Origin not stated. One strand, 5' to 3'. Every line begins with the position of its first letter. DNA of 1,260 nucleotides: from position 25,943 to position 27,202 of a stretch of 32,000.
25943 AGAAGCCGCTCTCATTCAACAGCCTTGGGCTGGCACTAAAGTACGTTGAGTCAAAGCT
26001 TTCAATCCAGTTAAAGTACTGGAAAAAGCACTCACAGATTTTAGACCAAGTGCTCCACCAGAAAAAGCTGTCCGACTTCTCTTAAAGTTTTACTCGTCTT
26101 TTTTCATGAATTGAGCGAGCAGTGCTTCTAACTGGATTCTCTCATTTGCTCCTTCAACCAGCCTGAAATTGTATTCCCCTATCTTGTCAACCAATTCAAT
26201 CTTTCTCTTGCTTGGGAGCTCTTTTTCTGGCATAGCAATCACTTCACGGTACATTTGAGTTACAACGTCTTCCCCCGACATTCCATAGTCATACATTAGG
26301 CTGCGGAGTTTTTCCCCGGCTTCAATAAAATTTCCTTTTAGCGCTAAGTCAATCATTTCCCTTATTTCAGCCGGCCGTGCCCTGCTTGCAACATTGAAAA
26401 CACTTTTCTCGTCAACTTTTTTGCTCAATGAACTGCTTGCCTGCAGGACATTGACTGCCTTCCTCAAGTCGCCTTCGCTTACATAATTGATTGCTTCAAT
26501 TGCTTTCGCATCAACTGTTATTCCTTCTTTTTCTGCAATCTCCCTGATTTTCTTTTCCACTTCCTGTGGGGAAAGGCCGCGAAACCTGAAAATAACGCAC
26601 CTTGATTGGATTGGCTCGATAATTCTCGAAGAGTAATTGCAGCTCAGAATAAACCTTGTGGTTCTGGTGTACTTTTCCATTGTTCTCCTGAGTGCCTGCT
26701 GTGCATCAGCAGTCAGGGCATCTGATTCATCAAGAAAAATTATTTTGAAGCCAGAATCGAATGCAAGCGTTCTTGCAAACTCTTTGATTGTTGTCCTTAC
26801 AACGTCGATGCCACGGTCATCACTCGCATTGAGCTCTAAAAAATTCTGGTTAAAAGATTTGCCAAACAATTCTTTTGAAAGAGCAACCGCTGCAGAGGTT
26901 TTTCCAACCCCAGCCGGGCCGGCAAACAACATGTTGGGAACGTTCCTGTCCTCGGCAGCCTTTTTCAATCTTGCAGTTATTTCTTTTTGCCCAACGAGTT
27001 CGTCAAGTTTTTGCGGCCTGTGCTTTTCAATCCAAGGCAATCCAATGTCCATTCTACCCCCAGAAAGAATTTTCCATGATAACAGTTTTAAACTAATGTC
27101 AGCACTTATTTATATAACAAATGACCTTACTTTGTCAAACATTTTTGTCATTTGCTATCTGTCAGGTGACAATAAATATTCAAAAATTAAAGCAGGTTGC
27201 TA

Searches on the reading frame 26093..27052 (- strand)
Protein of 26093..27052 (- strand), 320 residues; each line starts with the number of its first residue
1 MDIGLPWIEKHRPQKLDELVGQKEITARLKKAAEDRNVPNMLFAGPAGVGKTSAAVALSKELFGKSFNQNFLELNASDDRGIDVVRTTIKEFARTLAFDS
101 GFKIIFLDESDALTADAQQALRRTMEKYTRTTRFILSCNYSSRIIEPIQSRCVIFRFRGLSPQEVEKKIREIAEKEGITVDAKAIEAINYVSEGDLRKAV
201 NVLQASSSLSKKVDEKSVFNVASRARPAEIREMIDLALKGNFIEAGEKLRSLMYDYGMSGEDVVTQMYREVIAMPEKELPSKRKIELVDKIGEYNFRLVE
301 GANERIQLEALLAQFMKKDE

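Call 48: search_protein_families(library=pfam, proteins=[window:26093-27052:-], max_evalue=0.001)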
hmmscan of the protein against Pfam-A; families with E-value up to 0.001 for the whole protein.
window:26093-27052:- (320 aa): 17 families
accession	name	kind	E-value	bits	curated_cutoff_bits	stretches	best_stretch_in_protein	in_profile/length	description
PF08542.16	Rep_fac_C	-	1.2e-26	93.3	23.6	1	226-314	2-88/88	Replication factor C C-terminal domain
PF00004.35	AAA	-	9.2e-16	58.9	21.2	1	41-155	1-126/131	ATPase family associated with various cellular activities (AAA)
PF13177.12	DNA_pol3_delta2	-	2.2e-13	51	27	1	82-159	83-159/161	DNA polymerase III, delta subunit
PF25361.1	AAA_lid_RFC1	-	2.4e-07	30.6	34.9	1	163-214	2-53/59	RFC1-like, AAA+ ATPase lid domain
PF05496.18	RuvB_N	-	7.5e-07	29.5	27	1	12-128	2-111/159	Holliday junction DNA helicase RuvB P-loop domain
PF21960.2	RCF1-5-like_lid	-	8.5e-07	29.3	27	1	169-205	3-40/43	RCF1/5-like, AAA+ ATPase lid domain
PF03215.21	Rad17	-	4.3e-06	27.2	23.8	1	5-79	7-87/186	Rad17 P-loop domain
PF13173.12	AAA_14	-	1.8e-05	25.2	27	1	41-161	5-124/129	AAA domain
PF25199.1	nSTAND_NTPase5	-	2.1e-05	24.8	34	1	23-140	26-134/145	Novel STAND NTPase 5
PF13191.12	AAA_16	-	3.7e-05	24.7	32.6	1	23-126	6-103/167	AAA ATPase domain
PF07724.20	AAA_2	-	4.8e-05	23.9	27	1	38-127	3-101/166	AAA domain (Cdc48 subfamily)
PF04851.21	ResIII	-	0.00013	22.3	22.5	0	22-99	8-80/164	Type III restriction enzyme, res subunit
PF01078.27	Mg_chelatase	-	0.00016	21.6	20.3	0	16-75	2-58/207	Magnesium chelatase, subunit ChlI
PF16193.11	AAA_assoc_2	-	0.00022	21.9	34.3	1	175-216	2-43/81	AAA C-terminal domain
PF13238.12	AAA_18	-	0.00037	21.4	29.4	0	43-128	3-66/128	AAA domain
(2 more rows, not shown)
